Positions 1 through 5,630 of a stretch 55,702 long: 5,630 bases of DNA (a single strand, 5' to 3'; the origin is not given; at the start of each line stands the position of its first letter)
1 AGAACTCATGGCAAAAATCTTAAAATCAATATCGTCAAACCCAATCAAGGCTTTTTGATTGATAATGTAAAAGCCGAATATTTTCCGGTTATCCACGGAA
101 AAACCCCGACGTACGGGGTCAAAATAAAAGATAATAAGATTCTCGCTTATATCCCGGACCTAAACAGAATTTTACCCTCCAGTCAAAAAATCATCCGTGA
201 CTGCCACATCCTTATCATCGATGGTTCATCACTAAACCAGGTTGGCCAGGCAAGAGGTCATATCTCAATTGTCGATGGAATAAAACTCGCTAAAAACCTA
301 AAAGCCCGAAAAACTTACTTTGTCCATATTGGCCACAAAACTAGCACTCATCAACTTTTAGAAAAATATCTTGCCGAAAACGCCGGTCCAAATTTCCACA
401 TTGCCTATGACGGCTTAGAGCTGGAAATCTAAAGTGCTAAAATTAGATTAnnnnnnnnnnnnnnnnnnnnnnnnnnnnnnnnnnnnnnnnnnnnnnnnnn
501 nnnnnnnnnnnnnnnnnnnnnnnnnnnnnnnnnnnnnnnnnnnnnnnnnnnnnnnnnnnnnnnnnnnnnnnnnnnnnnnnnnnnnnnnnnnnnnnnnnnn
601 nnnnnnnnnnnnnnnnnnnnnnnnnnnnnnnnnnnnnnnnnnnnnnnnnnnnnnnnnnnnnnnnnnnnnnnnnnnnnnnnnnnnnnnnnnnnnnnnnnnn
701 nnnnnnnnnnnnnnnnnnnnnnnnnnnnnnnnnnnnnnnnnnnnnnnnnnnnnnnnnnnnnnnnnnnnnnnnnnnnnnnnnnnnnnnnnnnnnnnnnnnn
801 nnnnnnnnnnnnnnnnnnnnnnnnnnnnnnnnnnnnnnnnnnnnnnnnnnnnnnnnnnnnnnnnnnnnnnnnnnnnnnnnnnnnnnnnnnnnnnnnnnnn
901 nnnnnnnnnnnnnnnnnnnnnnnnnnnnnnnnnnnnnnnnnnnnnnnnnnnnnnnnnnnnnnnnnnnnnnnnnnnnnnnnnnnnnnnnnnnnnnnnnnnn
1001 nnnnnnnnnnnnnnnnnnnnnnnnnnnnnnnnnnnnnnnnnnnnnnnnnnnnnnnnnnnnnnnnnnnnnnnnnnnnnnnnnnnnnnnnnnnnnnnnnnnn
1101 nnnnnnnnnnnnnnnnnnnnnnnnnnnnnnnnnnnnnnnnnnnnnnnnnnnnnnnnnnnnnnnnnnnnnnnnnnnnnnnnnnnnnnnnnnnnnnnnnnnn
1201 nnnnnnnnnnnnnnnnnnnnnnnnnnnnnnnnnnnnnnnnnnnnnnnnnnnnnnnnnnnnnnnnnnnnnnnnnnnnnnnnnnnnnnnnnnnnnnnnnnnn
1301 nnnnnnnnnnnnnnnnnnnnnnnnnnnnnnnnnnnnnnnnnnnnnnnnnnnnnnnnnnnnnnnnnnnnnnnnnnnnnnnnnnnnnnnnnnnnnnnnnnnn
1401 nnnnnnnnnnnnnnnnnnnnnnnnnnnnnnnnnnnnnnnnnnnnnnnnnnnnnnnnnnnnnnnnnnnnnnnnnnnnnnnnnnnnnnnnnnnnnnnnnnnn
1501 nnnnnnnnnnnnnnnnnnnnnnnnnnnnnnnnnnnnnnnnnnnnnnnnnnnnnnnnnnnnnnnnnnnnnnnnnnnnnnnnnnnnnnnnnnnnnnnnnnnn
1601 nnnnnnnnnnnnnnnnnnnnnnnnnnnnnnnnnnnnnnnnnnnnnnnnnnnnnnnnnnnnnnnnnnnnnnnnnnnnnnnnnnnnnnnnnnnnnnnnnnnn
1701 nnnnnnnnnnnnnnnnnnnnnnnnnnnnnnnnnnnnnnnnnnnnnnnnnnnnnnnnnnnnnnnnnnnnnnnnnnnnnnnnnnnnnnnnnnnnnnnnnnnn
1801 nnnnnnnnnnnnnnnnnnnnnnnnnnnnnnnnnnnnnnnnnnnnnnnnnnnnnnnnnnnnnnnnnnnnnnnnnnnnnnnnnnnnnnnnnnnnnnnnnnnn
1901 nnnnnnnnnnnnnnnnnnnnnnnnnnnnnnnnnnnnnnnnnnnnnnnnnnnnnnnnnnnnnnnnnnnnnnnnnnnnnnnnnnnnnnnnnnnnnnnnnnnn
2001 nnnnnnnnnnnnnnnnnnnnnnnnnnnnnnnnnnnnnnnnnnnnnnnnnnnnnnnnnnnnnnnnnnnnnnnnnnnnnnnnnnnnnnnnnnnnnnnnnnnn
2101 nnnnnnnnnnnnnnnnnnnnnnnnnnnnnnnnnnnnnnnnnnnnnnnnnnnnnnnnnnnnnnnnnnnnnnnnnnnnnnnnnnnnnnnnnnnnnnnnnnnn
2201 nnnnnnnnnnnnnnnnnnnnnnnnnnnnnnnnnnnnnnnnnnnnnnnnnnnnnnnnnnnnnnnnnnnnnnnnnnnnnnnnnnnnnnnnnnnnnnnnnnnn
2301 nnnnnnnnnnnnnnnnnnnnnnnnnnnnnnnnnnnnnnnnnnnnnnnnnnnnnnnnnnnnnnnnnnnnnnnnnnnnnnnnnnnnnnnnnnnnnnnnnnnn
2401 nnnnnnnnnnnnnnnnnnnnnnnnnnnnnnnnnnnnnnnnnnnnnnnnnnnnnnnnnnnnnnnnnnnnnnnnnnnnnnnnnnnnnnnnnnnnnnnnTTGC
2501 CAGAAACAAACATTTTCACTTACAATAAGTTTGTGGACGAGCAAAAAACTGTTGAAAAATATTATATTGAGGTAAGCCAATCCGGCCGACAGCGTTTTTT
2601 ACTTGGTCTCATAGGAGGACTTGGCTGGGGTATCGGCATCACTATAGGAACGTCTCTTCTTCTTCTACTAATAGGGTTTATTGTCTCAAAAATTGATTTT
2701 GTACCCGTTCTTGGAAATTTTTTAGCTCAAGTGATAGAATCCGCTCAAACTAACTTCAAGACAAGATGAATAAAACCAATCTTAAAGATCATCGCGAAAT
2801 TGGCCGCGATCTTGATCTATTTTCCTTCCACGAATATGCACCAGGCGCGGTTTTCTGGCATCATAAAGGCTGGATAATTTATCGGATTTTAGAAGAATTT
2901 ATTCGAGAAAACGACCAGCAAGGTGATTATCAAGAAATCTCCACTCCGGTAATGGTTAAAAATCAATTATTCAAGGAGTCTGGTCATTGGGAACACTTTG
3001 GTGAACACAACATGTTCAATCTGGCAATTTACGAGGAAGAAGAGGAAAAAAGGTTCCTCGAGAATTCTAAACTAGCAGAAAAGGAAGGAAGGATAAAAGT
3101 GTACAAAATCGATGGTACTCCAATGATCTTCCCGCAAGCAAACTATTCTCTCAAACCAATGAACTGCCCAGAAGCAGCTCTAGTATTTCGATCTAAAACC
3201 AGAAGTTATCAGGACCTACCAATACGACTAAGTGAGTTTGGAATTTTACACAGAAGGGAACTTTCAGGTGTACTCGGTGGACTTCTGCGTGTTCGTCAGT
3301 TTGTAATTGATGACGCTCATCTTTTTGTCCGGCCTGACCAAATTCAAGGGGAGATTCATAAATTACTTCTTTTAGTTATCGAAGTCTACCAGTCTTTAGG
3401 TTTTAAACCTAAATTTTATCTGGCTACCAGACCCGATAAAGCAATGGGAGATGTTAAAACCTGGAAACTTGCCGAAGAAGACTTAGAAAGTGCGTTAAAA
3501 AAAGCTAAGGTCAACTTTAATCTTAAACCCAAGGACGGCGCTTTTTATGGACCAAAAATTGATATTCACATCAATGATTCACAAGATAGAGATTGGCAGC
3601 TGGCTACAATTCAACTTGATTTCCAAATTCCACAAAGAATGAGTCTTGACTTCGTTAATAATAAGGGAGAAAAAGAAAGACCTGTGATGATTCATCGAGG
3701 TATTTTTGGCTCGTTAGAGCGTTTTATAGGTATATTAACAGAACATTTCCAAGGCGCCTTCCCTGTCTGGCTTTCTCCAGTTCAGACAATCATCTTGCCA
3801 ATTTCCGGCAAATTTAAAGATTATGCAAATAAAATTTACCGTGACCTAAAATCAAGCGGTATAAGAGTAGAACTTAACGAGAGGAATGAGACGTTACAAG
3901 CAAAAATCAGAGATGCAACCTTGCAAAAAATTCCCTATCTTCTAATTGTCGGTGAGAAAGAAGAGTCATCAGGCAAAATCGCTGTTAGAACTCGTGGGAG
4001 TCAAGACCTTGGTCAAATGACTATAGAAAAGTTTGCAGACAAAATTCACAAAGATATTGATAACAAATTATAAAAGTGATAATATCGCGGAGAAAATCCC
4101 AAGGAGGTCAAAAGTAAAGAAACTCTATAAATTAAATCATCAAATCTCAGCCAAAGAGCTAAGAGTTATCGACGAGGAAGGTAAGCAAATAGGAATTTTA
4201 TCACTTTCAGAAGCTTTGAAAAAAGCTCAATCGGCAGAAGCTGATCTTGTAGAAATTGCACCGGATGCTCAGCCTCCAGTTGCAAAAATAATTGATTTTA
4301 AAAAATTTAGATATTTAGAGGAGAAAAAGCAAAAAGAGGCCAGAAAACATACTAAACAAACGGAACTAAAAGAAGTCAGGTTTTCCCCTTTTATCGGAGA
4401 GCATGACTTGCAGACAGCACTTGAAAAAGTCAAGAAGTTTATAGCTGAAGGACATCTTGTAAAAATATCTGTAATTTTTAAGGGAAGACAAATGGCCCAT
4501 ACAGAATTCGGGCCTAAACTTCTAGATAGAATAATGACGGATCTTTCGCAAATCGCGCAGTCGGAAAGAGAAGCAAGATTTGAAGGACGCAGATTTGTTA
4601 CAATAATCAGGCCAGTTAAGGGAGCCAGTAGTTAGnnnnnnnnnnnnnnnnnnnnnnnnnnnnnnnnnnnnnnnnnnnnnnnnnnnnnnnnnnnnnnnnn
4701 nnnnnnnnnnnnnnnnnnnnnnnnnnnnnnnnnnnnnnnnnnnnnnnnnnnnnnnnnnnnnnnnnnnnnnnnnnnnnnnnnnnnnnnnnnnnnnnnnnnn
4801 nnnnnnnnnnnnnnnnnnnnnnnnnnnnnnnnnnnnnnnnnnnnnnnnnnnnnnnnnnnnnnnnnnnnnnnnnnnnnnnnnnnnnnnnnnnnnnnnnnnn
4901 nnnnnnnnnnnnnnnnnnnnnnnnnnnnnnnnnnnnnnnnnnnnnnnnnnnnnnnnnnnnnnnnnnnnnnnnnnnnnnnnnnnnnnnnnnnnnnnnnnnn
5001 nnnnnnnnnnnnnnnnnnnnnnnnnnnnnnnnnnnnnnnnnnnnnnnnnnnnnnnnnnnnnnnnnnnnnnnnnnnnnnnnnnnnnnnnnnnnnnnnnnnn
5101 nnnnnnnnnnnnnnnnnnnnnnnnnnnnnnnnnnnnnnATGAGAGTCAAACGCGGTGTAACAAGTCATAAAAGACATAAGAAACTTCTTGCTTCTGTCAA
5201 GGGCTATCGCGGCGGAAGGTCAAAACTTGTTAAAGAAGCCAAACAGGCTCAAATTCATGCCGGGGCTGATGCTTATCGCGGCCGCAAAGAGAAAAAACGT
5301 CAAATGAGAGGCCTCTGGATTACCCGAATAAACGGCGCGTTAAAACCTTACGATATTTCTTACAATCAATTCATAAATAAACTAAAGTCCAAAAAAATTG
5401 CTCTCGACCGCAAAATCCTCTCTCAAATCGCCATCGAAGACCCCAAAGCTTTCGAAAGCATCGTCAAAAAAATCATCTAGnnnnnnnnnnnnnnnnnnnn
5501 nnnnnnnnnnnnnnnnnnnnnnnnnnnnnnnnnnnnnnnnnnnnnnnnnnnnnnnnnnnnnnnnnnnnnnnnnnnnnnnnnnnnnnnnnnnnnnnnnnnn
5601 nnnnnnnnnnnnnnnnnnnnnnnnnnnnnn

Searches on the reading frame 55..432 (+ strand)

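Call 90: search_protein_families(library=pfam, proteins=[window:55-432:+])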
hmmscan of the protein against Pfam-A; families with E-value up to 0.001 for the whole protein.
window:55-432:+ (125 aa): 1 family
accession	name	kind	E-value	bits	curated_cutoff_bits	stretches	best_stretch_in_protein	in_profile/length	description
PF12706.13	Lactamase_B_2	-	6.2e-09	36.2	27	1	6-92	104-200/200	Beta-lactamase superfamily domain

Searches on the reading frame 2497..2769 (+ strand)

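Call 90: search_protein_families(library=pfam, proteins=[window:2497-2769:+])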
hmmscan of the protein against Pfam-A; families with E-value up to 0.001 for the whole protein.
window:2497-2769:+ (90 aa): 1 family
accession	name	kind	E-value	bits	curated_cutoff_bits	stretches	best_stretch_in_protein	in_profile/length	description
PF18910.5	DUF5665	-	7.3e-10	39.2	27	1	31-81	3-53/56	Domain of unknown function (DUF5665)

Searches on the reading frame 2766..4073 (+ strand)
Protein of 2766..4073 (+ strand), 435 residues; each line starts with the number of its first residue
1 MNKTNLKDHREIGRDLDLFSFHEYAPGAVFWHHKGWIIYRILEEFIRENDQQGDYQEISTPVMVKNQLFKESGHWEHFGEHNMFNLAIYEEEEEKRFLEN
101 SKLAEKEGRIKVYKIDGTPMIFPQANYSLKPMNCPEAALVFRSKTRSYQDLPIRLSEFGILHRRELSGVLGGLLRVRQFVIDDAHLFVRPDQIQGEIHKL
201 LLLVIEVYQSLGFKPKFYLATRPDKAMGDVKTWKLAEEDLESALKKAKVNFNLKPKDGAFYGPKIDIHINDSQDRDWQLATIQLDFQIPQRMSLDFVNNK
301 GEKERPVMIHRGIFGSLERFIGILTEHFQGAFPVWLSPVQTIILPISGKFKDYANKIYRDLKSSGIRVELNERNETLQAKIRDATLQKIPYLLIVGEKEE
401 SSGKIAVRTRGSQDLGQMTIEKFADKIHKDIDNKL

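Call 57: search_protein_families(library=pfam, proteins=[window:2766-4073:+])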
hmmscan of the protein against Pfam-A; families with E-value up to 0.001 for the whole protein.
window:2766-4073:+ (435 aa): 2 families
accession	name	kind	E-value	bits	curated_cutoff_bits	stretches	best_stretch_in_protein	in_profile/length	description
PF00587.30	tRNA-synt_2b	-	4.1e-42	144.7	29.3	1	125-328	9-179/179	tRNA synthetase class II core domain (G, H, P, S and T)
PF03129.25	HGTP_anticodon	-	1.8e-24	86.1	21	1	340-429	1-93/94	Anticodon binding domain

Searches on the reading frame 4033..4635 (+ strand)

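Call 57: search_protein_families(library=pfam, proteins=[window:4033-4635:+])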
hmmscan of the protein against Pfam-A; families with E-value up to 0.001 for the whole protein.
window:4033-4635:+ (200 aa): 2 families
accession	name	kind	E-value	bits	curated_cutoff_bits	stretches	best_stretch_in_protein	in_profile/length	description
PF05198.21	IF3_N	-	6.9e-29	100.3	26.9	1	35-103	2-70/70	Translation initiation factor IF-3, N-terminal domain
PF00707.27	IF3_C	-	5.3e-27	94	34.8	1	111-194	2-85/86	Translation initiation factor IF-3, C-terminal domain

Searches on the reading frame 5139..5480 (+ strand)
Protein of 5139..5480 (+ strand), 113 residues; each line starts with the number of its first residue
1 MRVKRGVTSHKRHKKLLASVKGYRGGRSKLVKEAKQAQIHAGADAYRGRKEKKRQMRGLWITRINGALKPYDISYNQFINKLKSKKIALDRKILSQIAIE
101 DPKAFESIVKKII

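Call 57: search_protein_families(library=pfam, proteins=[window:5139-5480:+])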
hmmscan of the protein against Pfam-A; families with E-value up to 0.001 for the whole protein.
window:5139-5480:+ (113 aa): 1 family
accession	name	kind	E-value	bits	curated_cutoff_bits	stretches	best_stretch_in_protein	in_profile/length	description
PF00453.23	Ribosomal_L20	-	3.8e-40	136.8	30.8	1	2-108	1-107/107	Ribosomal protein L20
